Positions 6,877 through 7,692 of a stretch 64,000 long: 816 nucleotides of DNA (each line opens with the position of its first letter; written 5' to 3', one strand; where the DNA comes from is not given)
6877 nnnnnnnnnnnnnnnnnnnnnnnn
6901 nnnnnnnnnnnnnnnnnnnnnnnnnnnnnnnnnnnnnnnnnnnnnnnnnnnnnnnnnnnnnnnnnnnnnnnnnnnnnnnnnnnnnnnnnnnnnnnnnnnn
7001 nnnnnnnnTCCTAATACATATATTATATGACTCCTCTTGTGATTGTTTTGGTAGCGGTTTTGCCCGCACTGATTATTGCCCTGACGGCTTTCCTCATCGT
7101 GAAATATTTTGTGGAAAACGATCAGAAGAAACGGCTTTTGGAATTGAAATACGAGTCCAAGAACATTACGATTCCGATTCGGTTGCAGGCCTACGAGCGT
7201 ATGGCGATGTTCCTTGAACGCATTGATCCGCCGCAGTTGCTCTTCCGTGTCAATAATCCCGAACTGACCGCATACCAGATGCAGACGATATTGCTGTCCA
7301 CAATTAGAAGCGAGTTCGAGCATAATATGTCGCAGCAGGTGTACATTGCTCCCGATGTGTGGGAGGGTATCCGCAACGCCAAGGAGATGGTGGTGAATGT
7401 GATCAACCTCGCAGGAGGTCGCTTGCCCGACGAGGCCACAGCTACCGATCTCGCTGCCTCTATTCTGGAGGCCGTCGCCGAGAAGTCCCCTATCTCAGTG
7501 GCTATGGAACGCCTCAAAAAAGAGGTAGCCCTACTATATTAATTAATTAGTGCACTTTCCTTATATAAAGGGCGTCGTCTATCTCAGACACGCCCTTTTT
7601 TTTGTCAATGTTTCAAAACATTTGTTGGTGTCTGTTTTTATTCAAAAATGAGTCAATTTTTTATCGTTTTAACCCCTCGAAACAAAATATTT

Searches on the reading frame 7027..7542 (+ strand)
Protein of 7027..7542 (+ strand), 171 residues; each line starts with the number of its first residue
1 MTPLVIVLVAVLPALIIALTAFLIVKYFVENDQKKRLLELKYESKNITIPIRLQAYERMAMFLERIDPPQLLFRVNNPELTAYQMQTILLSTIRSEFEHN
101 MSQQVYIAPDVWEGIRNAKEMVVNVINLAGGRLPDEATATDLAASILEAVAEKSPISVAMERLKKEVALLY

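Call 10: search_protein_families(library=pfam, proteins=[window:7027-7542:+], max_evalue=0.001)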
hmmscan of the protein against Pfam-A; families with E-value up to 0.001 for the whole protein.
window:7027-7542:+ (171 aa): 1 family
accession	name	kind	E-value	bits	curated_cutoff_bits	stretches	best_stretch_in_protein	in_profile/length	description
PF25589.1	DUF7935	-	6.9e-56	188.8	27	1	6-168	5-169/171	Family of unknown function (DUF7935)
